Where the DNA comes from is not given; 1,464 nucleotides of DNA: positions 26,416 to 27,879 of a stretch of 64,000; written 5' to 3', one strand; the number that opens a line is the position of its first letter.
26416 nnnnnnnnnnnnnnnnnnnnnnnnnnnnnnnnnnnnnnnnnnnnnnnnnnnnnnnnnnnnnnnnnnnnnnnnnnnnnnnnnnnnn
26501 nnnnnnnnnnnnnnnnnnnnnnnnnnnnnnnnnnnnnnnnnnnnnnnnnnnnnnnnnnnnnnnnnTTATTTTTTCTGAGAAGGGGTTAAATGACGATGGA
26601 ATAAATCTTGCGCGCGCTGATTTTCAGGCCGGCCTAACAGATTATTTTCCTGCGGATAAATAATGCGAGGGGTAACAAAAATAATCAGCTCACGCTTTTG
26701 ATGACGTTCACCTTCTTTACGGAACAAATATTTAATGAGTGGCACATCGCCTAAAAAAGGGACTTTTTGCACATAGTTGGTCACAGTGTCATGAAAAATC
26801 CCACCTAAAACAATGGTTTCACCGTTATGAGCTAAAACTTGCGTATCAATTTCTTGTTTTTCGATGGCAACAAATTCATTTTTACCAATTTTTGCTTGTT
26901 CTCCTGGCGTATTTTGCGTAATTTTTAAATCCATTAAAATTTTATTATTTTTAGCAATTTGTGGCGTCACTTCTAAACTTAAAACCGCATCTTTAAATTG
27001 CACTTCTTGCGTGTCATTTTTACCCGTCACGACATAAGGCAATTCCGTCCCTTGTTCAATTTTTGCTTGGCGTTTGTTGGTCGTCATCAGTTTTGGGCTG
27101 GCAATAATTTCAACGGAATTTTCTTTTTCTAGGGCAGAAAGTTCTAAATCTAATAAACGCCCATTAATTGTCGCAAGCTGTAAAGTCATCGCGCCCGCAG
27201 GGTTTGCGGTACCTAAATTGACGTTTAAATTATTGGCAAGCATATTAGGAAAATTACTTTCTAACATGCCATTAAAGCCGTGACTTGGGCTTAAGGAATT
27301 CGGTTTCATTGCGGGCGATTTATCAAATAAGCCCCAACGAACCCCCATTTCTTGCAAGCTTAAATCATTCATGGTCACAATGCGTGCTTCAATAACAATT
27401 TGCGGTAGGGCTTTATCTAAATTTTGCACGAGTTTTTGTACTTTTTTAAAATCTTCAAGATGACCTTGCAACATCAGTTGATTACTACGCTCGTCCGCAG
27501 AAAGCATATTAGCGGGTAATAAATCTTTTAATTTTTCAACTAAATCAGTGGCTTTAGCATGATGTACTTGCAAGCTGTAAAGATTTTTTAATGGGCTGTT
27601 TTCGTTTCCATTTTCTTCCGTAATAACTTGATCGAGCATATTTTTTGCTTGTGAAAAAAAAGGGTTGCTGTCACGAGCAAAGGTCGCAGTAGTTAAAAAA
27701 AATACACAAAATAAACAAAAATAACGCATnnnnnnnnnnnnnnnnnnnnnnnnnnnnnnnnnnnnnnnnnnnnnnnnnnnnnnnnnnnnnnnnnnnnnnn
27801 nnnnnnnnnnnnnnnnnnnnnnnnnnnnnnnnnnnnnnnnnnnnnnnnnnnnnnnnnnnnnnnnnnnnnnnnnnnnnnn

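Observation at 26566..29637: Competence operon lacks comD (PilP), and ComE appears to lack the N0 domain that PilP binds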

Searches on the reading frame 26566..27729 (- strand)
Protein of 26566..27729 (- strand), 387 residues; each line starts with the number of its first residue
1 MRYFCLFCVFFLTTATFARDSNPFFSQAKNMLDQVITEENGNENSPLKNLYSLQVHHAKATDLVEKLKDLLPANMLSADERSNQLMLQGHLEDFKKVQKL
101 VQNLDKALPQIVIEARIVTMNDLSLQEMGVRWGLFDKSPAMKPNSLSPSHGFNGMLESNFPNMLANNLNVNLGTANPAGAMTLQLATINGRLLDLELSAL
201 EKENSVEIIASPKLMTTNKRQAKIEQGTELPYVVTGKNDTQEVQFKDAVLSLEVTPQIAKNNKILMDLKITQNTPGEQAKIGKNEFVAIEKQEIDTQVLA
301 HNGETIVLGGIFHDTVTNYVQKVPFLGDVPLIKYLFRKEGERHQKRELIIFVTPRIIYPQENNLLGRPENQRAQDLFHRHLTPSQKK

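Call 3: search_protein_families(library=pfam, proteins=[window:26566-27729:-], max_evalue=1)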
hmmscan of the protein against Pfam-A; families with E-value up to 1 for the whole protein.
window:26566-27729:- (387 aa): 5 families
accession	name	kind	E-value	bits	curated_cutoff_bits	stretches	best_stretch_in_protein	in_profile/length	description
PF00263.26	Secretin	-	2.2e-49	167.7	27.5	1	199-357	1-168/169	Bacterial type II and III secretion system protein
PF03958.22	Secretin_N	-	3.4e-10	40.4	28.2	1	53-110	4-69/69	Bacterial type II/III secretion system short domain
PF24471.1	KH_DEAH11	-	0.019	15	27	1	65-107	27-69/70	DEAH11-like, KH-domain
PF23174.1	bHLH_ILI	-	0.12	13.2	27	1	60-115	5-61/75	ILI bHLH domain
PF24277.2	DmsR_N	-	0.24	12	27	1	81-114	105-138/143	DmsR, N-terminal domain-like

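Call 4: search_protein_families(library=ncbifam, proteins=[window:26566-27729:-], max_evalue=1)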
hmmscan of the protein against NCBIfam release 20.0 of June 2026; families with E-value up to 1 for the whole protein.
window:26566-27729:- (387 aa): 9 families
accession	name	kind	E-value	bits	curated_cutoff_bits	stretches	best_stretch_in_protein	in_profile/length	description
TIGR02515.1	IV_pilus_PilQ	subfamily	4.8e-97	325.6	284.35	1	37-357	87-427/428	type IV pilus secretin PilQ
NF010083.0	PRK13568.1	equivalog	3.2e-90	302.9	554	1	39-357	113-417/419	DNA uptake porin HofQ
NF007851.2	PRK10560.1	exception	1.3e-69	235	598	1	37-357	107-409/412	DNA uptake porin HofQ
TIGR02517.1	type_II_gspD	equivalog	4.4e-59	200.5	351.35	1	57-360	299-593/600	type II secretion system secretin GspD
TIGR02516.1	type_III_yscC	equivalog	8.5e-38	130.1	238.45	1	74-357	199-461/463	type III secretion system outer membrane ring subunit SctC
TIGR02519.1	pilus_MshL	equivalog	5.1e-35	120.9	250.2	1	83-357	8-290/290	pilus (MSHA type) biogenesis protein MshL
NF011873.0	PRK15346.1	equivalog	2.2e-22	79.4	524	1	56-342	218-479/499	EscC/YscC/HrcC family type III secretion system outer membrane ring protein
NF042912.1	Amuc_1098_fam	equivalog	2.3e-22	78.9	750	2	290-360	729-799/805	Amuc_1098 family type IV pilus outer membrane protein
TIGR02520.1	pilus_B_mal_scr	equivalog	0.023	13.3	287.65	1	190-317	334-478/513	PilN family type IVB pilus formation outer membrane protein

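Call 5: find_homologous_proteins(query=window:26566-27729:-, max_evalue=1e-10)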
Query window:26566-27729:- (387 aa): 2359 proteins with E <= 1e-10 among 5236 candidates; the best 120 are listed.
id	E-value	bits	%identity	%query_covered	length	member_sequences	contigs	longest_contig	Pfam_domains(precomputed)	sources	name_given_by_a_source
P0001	7.5e-253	856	100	100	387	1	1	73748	PF03958.23,PF00263.27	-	-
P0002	1.7e-143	496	65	92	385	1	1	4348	PF03958.23,PF00263.27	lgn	-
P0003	9.9e-143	494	64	96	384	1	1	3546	PF03958.23,PF00263.27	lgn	-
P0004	9.6e-142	491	65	94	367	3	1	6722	PF03958.23,PF00263.27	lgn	-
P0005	1.7e-137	477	64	89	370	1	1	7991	PF03958.23,PF00263.27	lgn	-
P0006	6.9e-119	415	55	97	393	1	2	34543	PF03958.23,PF00263.27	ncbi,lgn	-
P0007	5.0e-117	409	54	98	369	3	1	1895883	PF03958.23,PF00263.27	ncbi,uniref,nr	ncbi:hypothetical protein A6A19_04000 [Actinobacillus delphinicola]|uniref:type IV pilus secretin Pi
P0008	2.5e-116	407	53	98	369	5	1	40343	PF03958.23,PF00263.27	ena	-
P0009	3.1e-113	397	57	91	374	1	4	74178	PF03958.23,PF00263.27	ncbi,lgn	-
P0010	4.4e-104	367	55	83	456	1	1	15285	PF03958.23,PF00263.27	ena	-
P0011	6.8e-104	366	54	87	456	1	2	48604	PF03958.23,PF00263.27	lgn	-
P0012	7.6e-104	366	55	83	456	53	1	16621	PF03958.23,PF00263.27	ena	-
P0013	7.7e-104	366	53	88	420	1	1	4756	PF03958.23,PF00263.27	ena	-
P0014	8.1e-104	366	55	83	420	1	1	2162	PF03958.23,PF00263.27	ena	-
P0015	8.3e-104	366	53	88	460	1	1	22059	PF03958.23,PF00263.27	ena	-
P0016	8.7e-104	366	53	88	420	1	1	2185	PF03958.23,PF00263.27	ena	-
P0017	8.9e-104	366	55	83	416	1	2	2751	PF03958.23,PF00263.27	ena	-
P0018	9.1e-104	366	53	88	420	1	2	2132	PF03958.23,PF00263.27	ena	-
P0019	9.7e-104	366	55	83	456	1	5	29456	PF03958.23,PF00263.27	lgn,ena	-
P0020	9.9e-104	366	53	88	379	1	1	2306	PF03958.23,PF00263.27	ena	-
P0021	1.0e-103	366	55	83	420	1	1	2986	PF03958.23,PF00263.27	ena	-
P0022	1.0e-103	366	55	83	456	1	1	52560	PF03958.23,PF00263.27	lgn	-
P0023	1.0e-103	366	55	83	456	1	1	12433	PF03958.23,PF00263.27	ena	-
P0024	1.0e-103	366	55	83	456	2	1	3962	PF03958.23,PF00263.27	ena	-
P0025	1.0e-103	366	55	83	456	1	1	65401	PF03958.23,PF00263.27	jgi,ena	-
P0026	1.1e-103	365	55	83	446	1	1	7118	PF03958.23,PF00263.27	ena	-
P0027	1.2e-103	365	55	83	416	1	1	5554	PF03958.23,PF00263.27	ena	-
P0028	1.2e-103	365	55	83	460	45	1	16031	PF03958.23,PF00263.27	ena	-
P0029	1.3e-103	365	55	83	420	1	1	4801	PF03958.23,PF00263.27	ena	-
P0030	1.3e-103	365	55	83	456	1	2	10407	PF03958.23,PF00263.27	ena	-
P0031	1.4e-103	365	55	83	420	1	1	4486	PF03958.23,PF00263.27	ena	-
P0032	1.4e-103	365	55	83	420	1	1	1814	PF03958.23,PF00263.27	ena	-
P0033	1.4e-103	365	55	83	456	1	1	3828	PF03958.23,PF00263.27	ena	-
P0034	1.5e-103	365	55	83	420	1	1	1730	PF03958.23,PF00263.27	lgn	-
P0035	1.5e-103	365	55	83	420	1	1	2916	PF03958.23,PF00263.27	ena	-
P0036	1.5e-103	365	55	83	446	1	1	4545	PF03958.23,PF00263.27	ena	-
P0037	1.5e-103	365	57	79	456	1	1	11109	PF03958.23,PF00263.27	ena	-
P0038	1.6e-103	365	55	83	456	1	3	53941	PF03958.23,PF00263.27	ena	-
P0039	1.6e-103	365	55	83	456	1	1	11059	PF03958.23,PF00263.27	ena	-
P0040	1.6e-103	365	53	88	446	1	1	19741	PF03958.23,PF00263.27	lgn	-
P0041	1.8e-103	365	55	83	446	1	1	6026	PF03958.23,PF00263.27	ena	-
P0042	1.8e-103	365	53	88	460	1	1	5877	PF03958.23,PF00263.27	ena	-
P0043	1.8e-103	365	55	83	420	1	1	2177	PF03958.23,PF00263.27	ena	-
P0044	1.8e-103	365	55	83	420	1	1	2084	PF03958.23,PF00263.27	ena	-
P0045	1.9e-103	365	55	83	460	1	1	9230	PF03958.23,PF00263.27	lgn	-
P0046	2.1e-103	365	55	83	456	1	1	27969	PF03958.23,PF00263.27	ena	-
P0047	2.1e-103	365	55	83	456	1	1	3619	PF03958.23,PF00263.27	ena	-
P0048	2.1e-103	365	55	83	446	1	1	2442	PF03958.23,PF00263.27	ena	-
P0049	2.2e-103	365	55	83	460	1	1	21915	PF03958.23,PF00263.27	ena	-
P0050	2.2e-103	364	56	80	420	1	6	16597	PF03958.23,PF00263.27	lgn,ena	-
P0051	2.2e-103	364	55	83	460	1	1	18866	PF03958.23,PF00263.27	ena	-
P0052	2.3e-103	364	55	83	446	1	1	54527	PF03958.23,PF00263.27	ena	-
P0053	2.4e-103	364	54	83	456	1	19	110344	PF03958.23,PF00263.27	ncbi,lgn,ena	-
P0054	2.4e-103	364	54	83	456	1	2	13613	PF03958.23,PF00263.27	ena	-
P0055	2.4e-103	364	54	83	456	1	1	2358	PF03958.23,PF00263.27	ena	-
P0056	2.4e-103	364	53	88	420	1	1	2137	PF03958.23,PF00263.27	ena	-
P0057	2.5e-103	364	55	83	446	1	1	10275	PF03958.23,PF00263.27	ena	-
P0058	2.5e-103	364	55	83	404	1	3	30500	PF03958.23,PF00263.27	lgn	-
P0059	2.6e-103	364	55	83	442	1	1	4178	PF03958.23,PF00263.27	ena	-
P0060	2.7e-103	364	55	83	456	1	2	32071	PF03958.23,PF00263.27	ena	-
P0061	2.7e-103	364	55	83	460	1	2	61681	PF03958.23,PF00263.27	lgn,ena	-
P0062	2.7e-103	364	55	83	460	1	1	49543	PF03958.23,PF00263.27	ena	-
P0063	2.8e-103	364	55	83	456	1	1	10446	PF03958.23,PF00263.27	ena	-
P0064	2.8e-103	364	55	83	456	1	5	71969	PF03958.23,PF00263.27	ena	-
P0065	2.8e-103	364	55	83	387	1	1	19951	PF03958.23,PF00263.27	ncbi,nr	ncbi:MAG: type IV pilus secretin PilQ, partial [Haemophilus influenzae]|nr:type IV pilus secretin Pi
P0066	2.9e-103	364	55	83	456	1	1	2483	PF03958.23,PF00263.27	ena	-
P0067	2.9e-103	364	55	83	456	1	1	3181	PF03958.23,PF00263.27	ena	-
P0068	2.9e-103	364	54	83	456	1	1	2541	PF03958.23,PF00263.27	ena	-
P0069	3.0e-103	364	55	83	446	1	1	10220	PF03958.23,PF00263.27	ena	-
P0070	3.1e-103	364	55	83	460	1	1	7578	PF03958.23,PF00263.27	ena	-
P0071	3.3e-103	364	55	83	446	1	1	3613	PF03958.23,PF00263.27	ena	-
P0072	3.3e-103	364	54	83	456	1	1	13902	PF03958.23,PF00263.27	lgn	-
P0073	3.3e-103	364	55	83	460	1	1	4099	PF03958.23,PF00263.27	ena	-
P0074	3.3e-103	364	55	83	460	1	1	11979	PF03958.23,PF00263.27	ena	-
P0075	3.3e-103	364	55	83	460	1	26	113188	PF03958.23,PF00263.27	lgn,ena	-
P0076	3.3e-103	364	55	83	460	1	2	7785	PF03958.23,PF00263.27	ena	-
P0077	3.4e-103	364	55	83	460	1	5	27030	PF03958.23,PF00263.27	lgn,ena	-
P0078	3.4e-103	364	55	83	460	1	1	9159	PF03958.23,PF00263.27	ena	-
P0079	3.4e-103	364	55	83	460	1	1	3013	PF03958.23,PF00263.27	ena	-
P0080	3.4e-103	364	55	83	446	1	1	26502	PF03958.23,PF00263.27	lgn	-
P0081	3.5e-103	364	55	83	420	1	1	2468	PF03958.23,PF00263.27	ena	-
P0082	3.6e-103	364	55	83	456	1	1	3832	PF03958.23,PF00263.27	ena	-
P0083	3.6e-103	364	55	83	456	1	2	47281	PF03958.23,PF00263.27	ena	-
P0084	3.7e-103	364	55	83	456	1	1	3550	PF03958.23,PF00263.27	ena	-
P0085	3.8e-103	364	56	80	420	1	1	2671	PF03958.23,PF00263.27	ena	-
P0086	3.8e-103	364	55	83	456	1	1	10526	PF03958.23,PF00263.27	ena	-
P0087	4.0e-103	364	55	83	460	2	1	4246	PF03958.23,PF00263.27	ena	-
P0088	4.0e-103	364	55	83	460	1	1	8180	PF03958.23,PF00263.27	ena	-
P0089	4.2e-103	364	53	88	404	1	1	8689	PF03958.23,PF00263.27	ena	-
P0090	4.2e-103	364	54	83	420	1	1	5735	PF03958.23,PF00263.27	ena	-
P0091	4.4e-103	364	55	83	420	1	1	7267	PF03958.23,PF00263.27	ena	-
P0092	4.4e-103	364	55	83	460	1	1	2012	PF03958.23,PF00263.27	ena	-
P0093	4.4e-103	364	55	83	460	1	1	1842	PF03958.23,PF00263.27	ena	-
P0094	4.4e-103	364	53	88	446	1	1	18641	PF03958.23,PF00263.27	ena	-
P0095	4.5e-103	363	54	83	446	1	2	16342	PF03958.23,PF00263.27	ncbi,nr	ncbi:MAG: type IV pilus secretin PilQ [Haemophilus parainfluenzae]|nr:type IV pilus secretin PilQ [H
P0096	4.5e-103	363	55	83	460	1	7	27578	PF03958.23,PF00263.27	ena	-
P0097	4.5e-103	363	57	79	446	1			PF03958.23,PF00263.27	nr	nr:type IV pilus secretin PilQ [uncultured Haemophilus sp.]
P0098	4.5e-103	363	55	83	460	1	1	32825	PF03958.23,PF00263.27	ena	-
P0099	4.6e-103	363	54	83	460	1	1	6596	PF03958.23,PF00263.27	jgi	-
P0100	4.7e-103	363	54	83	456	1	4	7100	PF03958.23,PF00263.27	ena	-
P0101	4.9e-103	363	54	83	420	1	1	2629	PF03958.23,PF00263.27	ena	-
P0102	4.9e-103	363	55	83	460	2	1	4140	PF03958.23,PF00263.27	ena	-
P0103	5.4e-103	363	54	83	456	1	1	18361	PF03958.23,PF00263.27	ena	-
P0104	5.9e-103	363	55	83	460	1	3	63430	PF03958.23,PF00263.27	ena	-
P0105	6.2e-103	363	54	83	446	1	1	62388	PF03958.23,PF00263.27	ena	-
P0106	6.5e-103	363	54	83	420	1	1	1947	PF03958.23,PF00263.27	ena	-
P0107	6.7e-103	363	54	83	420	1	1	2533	PF03958.23,PF00263.27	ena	-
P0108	6.8e-103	363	54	83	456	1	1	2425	PF03958.23,PF00263.27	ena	-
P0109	7.4e-103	363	53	88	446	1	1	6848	PF03958.23,PF00263.27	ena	-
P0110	7.4e-103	363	54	83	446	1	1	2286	PF03958.23,PF00263.27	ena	-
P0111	7.6e-103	363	52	90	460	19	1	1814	PF03958.23,PF00263.27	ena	-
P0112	7.8e-103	363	53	88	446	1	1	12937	PF03958.23,PF00263.27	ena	-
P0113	8.6e-103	363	54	83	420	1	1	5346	PF03958.23,PF00263.27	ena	-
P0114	8.6e-103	363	54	83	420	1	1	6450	PF03958.23,PF00263.27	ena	-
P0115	8.8e-103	363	54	83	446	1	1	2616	PF03958.23,PF00263.27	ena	-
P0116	8.8e-103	363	54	83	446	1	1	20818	PF03958.23,PF00263.27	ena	-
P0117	9.0e-103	362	54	83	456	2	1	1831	PF03958.23,PF00263.27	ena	-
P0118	9.1e-103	362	54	83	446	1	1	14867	PF03958.23,PF00263.27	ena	-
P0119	9.5e-103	362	55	83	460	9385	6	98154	PF03958.23,PF00263.27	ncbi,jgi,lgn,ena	-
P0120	1.0e-102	362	55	83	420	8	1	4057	PF03958.23,PF00263.27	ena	-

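Call 7: find_encoding_contigs(protein=P0007, flank=6000, max_places=2)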
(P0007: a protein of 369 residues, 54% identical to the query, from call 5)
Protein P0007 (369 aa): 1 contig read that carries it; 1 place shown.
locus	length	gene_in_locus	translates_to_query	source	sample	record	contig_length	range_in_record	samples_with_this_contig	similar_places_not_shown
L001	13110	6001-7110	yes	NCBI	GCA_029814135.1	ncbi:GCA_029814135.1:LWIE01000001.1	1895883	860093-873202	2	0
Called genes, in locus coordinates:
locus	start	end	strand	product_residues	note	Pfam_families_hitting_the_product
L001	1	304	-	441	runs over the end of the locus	PF01595:CNNM, PF00571:CBS (faint), PF03471:CorC_HlyC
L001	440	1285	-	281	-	PF04378:RsmJ, PF03602:Cons_hypoth95 (faint)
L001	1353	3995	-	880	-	PF00912:Transgly, PF17092:PCB_OB, PF00905:Transpeptidase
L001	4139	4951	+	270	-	-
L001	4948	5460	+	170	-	-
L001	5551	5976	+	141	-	PF27480:ComC_C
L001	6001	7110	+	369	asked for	PF03958:Secretin_N, PF00263:Secretin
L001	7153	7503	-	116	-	PF04247:SirB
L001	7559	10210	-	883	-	PF00521:DNA_topoisoIV, PF03989:DNA_gyraseA_C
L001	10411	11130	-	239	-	PF01048:PNP_UDP_1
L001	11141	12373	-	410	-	PF01676:Metalloenzyme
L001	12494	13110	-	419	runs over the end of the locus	PF01773:Nucleos_tra2_N, PF07670:Gate, PF07662:Nucleos_tra2_C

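Call 8: find_encoding_contigs(protein=P0006, flank=6000, max_places=2)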
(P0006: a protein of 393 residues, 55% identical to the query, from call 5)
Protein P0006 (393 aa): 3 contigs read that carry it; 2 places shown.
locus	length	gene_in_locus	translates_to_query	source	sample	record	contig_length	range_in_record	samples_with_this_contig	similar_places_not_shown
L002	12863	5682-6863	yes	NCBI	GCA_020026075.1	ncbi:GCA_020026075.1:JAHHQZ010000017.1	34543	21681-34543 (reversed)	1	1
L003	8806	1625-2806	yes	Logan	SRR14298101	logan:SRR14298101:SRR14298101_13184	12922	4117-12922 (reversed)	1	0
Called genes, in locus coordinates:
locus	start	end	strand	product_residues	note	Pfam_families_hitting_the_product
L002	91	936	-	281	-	PF03602:Cons_hypoth95 (faint), PF04378:RsmJ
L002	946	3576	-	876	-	PF00912:Transgly, PF17092:PCB_OB, PF00905:Transpeptidase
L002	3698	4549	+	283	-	-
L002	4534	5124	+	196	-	PF05137:PilN (weak)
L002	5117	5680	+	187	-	PF27480:ComC_C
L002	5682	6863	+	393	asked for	PF03958:Secretin_N, PF00263:Secretin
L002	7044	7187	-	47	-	-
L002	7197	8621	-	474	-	PF00497:SBP_bac_3, PF01464:SLT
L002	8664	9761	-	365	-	PF01594:AI-2E_transport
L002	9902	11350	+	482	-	PF01523:PmbA_TldD_1st, PF19290:PmbA_TldD_2nd, PF19289:PmbA_TldD_3rd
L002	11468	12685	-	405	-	PF00364:Biotin_lipoyl, PF02817:E3_binding, PF00198:2-oxoacid_dh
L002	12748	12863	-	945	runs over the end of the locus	PF16078:2-oxogl_dehyd_N, PF00676:E1_dh, PF02779:Transket_pyr, PF16870:OxoGdeHyase_C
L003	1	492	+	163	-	?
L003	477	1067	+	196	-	PF05137:PilN (weak)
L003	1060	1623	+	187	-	PF27480:ComC_C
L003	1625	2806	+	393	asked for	PF03958:Secretin_N, PF00263:Secretin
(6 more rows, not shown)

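Call 9: find_encoding_contigs(protein=P0009, flank=6000, max_places=2)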
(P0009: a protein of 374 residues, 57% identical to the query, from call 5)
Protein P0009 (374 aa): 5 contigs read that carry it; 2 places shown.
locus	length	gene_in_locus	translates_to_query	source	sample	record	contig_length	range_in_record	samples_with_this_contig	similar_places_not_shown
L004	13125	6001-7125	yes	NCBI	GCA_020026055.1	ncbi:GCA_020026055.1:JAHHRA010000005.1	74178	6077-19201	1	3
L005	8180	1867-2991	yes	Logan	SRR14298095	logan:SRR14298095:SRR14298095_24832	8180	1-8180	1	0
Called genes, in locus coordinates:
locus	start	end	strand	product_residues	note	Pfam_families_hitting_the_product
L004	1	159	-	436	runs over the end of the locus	PF01595:CNNM, PF00571:CBS (weak), PF03471:CorC_HlyC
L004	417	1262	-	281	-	PF04378:RsmJ, PF03602:Cons_hypoth95 (weak)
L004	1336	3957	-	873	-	PF00912:Transgly, PF17092:PCB_OB, PF00905:Transpeptidase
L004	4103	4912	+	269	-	PF11104:PilM_2 (weak)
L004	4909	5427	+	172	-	-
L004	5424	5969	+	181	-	PF27480:ComC_C (weak)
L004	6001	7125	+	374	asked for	PF03958:Secretin_N, PF00263:Secretin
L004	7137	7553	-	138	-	PF04247:SirB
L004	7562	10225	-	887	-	PF00521:DNA_topoisoIV, PF03989:DNA_gyraseA_C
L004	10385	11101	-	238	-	PF01048:PNP_UDP_1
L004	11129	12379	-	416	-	PF01773:Nucleos_tra2_N, PF07670:Gate, PF07662:Nucleos_tra2_C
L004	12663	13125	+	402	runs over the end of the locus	PF03616:Glt_symporter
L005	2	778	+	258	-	?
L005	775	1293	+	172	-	-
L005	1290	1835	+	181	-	PF27480:ComC_C (weak)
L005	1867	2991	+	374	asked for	PF03958:Secretin_N, PF00263:Secretin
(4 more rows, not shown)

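Call 10: find_encoding_contigs(protein=P0119, flank=6000, max_places=1)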
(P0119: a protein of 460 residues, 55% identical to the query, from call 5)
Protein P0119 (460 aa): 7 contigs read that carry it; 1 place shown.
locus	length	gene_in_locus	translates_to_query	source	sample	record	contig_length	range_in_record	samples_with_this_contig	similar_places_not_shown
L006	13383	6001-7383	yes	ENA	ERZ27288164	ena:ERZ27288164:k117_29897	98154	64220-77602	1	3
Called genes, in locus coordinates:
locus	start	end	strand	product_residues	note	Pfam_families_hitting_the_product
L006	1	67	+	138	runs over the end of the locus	PF06146:PsiE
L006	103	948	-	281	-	PF04378:RsmJ, PF03602:Cons_hypoth95 (faint)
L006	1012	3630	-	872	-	PF00912:Transgly, PF17092:PCB_OB, PF00905:Transpeptidase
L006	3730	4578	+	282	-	-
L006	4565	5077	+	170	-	-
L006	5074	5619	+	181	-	PF27480:ComC_C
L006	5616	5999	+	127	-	PF04351:PilP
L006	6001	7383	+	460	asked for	PF03958:Secretin_N, PF00263:Secretin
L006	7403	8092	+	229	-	PF18912:DZR_2 (weak)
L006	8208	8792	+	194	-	PF01521:Fe-S_biosyn, PF01106:NifU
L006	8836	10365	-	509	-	PF13541:ChlI, PF00158:Sigma54_activat (faint), PF01078:Mg_chelatase, PF07728:AAA_5, PF00493:MCM, PF13335:Mg_chelatase_C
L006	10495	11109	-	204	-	PF03193:RsgA_GTPase (faint), PF00009:GTP_EFTU (faint), PF00350:Dynamin_N (faint), PF01926:MMR_HSR1, PF02421:FeoB_N (weak)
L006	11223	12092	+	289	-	PF04393:DUF535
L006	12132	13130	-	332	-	PF00005:ABC_tran, PF08352:oligo_HPY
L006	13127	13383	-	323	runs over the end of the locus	PF00005:ABC_tran, PF13304:AAA_21 (weak), PF08352:oligo_HPY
